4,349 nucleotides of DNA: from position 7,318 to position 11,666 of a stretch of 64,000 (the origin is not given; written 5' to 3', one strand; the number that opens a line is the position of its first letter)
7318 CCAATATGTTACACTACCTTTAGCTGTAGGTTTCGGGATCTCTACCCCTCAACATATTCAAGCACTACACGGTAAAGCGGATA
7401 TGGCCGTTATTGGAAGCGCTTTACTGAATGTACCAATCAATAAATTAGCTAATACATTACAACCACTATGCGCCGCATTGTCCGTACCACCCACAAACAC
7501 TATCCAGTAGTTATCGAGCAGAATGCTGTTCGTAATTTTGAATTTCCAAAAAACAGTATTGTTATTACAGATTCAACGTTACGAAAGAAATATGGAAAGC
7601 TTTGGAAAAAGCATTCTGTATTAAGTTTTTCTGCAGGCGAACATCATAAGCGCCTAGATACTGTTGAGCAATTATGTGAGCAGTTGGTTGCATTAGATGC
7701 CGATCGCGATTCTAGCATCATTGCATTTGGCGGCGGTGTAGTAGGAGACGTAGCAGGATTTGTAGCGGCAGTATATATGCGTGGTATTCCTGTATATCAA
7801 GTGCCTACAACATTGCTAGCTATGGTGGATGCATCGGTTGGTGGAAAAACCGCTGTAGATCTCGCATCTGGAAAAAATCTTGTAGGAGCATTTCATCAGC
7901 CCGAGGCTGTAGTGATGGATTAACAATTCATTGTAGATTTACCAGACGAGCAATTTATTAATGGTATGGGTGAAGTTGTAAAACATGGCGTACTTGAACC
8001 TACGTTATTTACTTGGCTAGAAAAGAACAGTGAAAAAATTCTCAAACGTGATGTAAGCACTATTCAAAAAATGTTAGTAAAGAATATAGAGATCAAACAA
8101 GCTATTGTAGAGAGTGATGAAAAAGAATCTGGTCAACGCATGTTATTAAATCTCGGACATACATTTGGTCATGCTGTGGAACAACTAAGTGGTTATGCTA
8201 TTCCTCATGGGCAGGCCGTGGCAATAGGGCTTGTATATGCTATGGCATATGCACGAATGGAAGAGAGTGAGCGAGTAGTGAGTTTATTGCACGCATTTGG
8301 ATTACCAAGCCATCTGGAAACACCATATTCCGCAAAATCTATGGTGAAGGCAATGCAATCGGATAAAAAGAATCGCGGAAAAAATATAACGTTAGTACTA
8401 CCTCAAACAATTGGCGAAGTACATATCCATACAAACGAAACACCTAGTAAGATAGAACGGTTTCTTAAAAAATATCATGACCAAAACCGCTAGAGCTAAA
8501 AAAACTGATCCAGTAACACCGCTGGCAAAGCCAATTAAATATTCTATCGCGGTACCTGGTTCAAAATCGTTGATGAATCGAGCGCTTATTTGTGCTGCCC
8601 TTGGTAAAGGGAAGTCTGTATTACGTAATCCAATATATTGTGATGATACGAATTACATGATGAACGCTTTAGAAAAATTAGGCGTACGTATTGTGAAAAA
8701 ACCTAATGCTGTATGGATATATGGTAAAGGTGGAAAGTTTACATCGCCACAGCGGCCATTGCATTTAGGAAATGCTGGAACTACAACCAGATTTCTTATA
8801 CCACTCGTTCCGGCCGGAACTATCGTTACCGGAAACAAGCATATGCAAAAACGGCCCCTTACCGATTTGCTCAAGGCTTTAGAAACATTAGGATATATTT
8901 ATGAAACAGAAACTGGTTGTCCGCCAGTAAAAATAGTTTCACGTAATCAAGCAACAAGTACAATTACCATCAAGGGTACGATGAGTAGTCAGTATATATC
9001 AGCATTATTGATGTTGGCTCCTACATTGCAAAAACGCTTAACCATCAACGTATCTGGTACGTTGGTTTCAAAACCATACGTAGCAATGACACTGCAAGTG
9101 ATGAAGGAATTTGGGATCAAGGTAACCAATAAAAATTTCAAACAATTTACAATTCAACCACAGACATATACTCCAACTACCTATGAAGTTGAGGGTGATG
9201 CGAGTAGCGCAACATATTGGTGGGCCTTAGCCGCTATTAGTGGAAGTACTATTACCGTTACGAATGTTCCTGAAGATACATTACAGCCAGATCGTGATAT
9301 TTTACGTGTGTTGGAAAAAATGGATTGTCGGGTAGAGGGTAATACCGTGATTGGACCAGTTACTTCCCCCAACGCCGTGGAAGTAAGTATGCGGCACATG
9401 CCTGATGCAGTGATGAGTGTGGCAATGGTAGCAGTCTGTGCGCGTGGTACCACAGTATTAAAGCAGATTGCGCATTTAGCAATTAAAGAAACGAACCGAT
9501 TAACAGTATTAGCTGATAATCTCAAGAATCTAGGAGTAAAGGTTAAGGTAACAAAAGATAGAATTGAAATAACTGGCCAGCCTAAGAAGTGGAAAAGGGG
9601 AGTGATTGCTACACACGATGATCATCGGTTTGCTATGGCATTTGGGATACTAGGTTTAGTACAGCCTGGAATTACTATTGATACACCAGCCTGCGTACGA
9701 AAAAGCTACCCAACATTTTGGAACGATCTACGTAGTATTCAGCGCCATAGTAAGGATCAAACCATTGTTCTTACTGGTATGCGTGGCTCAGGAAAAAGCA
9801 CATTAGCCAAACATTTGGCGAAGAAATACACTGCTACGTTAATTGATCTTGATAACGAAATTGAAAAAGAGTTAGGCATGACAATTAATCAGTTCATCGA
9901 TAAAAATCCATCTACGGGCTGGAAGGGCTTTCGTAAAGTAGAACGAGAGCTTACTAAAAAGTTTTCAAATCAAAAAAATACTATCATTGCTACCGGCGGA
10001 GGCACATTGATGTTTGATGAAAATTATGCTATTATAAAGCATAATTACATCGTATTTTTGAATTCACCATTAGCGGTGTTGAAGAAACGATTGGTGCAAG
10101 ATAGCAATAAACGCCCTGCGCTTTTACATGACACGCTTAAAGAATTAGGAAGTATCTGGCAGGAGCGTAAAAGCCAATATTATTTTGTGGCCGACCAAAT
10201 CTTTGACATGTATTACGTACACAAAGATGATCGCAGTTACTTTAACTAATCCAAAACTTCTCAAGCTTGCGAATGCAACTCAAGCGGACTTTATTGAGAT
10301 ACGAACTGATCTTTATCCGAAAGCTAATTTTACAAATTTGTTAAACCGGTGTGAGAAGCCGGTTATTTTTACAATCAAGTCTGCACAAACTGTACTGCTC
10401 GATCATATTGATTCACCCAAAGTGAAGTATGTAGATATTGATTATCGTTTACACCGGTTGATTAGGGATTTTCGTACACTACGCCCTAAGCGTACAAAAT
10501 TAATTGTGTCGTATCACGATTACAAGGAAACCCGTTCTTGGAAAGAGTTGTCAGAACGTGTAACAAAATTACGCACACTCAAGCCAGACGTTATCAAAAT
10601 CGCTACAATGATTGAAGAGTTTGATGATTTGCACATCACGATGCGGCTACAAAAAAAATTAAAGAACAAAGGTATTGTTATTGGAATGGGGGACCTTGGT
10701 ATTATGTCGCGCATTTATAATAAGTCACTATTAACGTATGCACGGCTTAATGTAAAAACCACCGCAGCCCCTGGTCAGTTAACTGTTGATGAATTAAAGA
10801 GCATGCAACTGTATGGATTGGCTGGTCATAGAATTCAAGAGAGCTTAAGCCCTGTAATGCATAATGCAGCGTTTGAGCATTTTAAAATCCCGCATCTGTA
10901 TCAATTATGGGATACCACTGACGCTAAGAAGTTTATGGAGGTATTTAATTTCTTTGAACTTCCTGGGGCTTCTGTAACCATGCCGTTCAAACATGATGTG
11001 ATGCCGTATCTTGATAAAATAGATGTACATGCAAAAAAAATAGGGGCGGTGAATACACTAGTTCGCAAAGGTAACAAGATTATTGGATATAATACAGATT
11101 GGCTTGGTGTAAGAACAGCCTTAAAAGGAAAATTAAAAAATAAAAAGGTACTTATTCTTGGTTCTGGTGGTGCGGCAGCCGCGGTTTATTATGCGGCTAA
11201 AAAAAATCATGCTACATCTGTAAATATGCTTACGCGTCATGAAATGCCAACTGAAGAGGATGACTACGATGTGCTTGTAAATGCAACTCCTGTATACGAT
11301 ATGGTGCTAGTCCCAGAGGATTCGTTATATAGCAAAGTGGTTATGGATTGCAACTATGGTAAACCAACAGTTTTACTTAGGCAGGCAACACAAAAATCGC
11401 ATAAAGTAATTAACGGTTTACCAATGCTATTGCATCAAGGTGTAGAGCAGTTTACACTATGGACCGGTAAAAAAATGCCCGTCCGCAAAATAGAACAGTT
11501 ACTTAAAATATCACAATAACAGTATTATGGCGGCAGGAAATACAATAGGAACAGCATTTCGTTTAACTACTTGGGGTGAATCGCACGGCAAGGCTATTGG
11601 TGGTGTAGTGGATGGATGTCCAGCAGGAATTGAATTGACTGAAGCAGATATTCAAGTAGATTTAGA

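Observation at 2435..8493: Three in-frame TAA codons in trpG, trpD and aroB of an otherwise intact 16-gene aromatic operon, each at a conserved Leu-like position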

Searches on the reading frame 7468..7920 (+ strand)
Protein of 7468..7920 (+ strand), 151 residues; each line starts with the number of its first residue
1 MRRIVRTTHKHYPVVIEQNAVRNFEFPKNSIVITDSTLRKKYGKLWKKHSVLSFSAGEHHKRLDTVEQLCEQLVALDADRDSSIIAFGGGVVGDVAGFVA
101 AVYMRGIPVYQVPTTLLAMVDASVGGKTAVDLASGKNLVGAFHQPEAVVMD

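Call 49: list_cluster_members(proteins=[window:7468-7920:+, window:7966-8490:+, window:2435-2602:+, window:2636-3073:+, window:954-2426:+, window:8477-10246:+])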
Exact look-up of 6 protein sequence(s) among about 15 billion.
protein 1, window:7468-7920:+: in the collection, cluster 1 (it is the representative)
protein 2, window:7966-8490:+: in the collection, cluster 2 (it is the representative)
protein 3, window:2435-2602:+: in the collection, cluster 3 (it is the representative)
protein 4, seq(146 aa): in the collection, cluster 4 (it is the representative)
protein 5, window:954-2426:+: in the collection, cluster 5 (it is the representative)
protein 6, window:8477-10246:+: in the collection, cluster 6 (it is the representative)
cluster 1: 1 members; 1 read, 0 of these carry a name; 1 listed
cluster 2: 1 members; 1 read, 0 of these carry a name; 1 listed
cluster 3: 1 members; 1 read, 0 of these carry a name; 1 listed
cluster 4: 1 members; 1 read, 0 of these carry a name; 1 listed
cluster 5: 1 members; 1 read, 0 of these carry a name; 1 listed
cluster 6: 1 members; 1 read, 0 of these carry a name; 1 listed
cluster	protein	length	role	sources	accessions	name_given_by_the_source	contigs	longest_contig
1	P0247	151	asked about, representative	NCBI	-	-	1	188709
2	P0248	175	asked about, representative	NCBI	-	-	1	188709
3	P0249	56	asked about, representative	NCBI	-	-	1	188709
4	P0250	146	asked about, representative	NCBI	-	-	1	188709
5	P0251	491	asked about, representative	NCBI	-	-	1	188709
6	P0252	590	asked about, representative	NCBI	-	-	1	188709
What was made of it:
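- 7468..8493 (+): aroB (3-dehydroquinate synthase), interrupted at codon 152, near the boundary between the N- and C-terminal domains. The fragments P0247 and P0248 are in the NCBI record (call 49).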

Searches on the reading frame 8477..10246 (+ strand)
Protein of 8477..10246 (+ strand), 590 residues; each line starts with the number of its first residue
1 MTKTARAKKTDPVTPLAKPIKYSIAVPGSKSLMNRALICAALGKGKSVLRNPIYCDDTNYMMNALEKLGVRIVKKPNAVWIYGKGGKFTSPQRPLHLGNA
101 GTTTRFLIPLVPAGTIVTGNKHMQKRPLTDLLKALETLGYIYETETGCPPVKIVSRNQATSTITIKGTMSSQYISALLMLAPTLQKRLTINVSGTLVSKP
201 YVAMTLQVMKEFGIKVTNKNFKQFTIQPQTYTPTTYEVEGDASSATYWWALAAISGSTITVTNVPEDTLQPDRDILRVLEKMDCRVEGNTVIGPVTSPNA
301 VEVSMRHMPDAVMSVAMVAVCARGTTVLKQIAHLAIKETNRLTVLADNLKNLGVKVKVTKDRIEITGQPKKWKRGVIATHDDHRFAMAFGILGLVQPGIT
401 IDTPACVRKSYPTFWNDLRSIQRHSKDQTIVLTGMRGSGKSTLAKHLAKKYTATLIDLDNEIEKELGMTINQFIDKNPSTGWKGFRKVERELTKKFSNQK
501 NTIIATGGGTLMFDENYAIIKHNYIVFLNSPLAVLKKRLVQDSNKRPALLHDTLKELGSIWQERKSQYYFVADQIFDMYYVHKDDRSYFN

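Call 68: search_protein_families(library=ncbifam, proteins=[window:8477-10246:+])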
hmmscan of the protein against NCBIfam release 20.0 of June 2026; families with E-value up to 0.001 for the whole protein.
window:8477-10246:+ (590 aa): 21 families
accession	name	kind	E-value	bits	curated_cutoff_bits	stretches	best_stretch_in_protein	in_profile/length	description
TIGR01356.1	aroA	equivalog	2.1e-121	405.6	287.25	1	23-422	2-413/415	3-phosphoshikimate 1-carboxyvinyltransferase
NF008816.0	PRK11860.1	equivalog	7.6e-99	331.6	943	1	21-457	16-473/662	bifunctional 3-phosphoshikimate 1-carboxyvinyltransferase/cytidylate kinase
NF011381.1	PRK14806.1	equivalog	8.5e-48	163.1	902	1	17-415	309-720/733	bifunctional prephenate dehydrogenase/3-phosphoshikimate 1-carboxyvinyltransferase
NF002988.0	PRK03731.1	equivalog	1.8e-25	89.7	161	1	428-578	3-153/174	shikimate kinase AroL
NF010553.0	PRK13947.1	equivalog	2.2e-24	86.6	204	1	429-578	3-149/173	shikimate kinase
NF010556.0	PRK13951.1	equivalog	5.2e-24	84.9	560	1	430-568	3-135/492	bifunctional shikimate kinase AroK/3-dehydroquinate synthase AroB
NF010552.0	PRK13946.1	equivalog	5.3e-22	78.4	186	1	421-568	17-162/198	shikimate kinase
NF010555.0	PRK13949.1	equivalog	4.3e-19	69.3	180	1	429-577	3-152/175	shikimate kinase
NF040667.1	hom_kin_desulfo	exception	9.3e-19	67.9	197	1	429-578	2-146/163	homoserine kinase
NF006015.0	PRK08154.1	subfamily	2.2e-18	66.5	204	1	422-577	131-285/314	anaerobic benzoate catabolism transcriptional regulator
NF003456.0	PRK05057.1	equivalog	3.1e-18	66.3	195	1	427-576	4-152/173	shikimate kinase AroK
NF010554.0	PRK13948.1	equivalog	2.1e-17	63.3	217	1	429-569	12-149/192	shikimate kinase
NF006873.0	PRK09369.1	subfamily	2.9e-17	62.5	297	1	19-420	11-409/419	UDP-N-acetylglucosamine 1-carboxyvinyltransferase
NF006610.0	PRK09169.1-4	subfamily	3.3e-16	57.1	4299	1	428-569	2866-3005/3056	hypothetical protein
NF001866.0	PRK00625.1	equivalog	4.8e-15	56.2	142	1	429-585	2-156/173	shikimate kinase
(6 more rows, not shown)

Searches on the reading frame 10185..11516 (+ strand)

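Call 68: search_protein_families(library=ncbifam, proteins=[window:10185-11516:+])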
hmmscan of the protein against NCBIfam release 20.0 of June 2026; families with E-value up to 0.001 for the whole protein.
window:10185-11516:+ (444 aa): 20 families
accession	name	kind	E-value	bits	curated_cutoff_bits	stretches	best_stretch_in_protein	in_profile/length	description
TIGR00507.1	aroE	equivalog_domain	2.2e-53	181.1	200.2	2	209-342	2-140/270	shikimate dehydrogenase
NF001319.0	PRK00258.3-3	equivalog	3.4e-50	170.6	252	2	206-353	5-156/279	shikimate dehydrogenase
NF001322.0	PRK00258.3-6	equivalog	1.3e-45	155.9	285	1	206-438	4-261/272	shikimate dehydrogenase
NF001316.0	PRK00258.2-5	equivalog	1.3e-44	152.5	247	1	207-440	1-257/263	shikimate dehydrogenase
NF001315.0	PRK00258.2-4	equivalog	2.4e-44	151.6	413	2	215-354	15-157/284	shikimate dehydrogenase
TIGR01809.1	Shik-DH-AROM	equivalog_domain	8e-43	146.6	196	2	208-352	6-158/282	shikimate dehydrogenase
NF006802.0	PRK09310.1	equivalog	1.2e-42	146.3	598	1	32-431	23-458/477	bifunctional 3-dehydroquinate dehydratase/shikimate dehydrogenase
NF001311.0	PRK00258.1-3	equivalog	2.4e-40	138.5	235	2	211-353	9-155/279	shikimate dehydrogenase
NF001313.0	PRK00258.2-1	equivalog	1.2e-39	136.6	431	2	208-353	10-160/290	shikimate dehydrogenase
NF001314.0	PRK00258.2-2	equivalog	1.4e-39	135.8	248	2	208-353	8-159/290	shikimate dehydrogenase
NF009200.0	PRK12548.1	subfamily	3e-38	131.9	432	2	207-349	9-156/289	shikimate dehydrogenase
NF009201.0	PRK12549.1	subfamily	6.2e-33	114.2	235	1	205-350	5-160/286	shikimate dehydrogenase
NF001310.0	PRK00258.1-2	equivalog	8.5e-32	110.4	221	2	207-351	2-153/279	shikimate dehydrogenase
NF001312.0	PRK00258.1-4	equivalog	1.4e-31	109.9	295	2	206-357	8-165/285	shikimate dehydrogenase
TIGR01093.1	aroD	equivalog_domain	2.7e-30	106.2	139.3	1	26-207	15-228/229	type I 3-dehydroquinate dehydratase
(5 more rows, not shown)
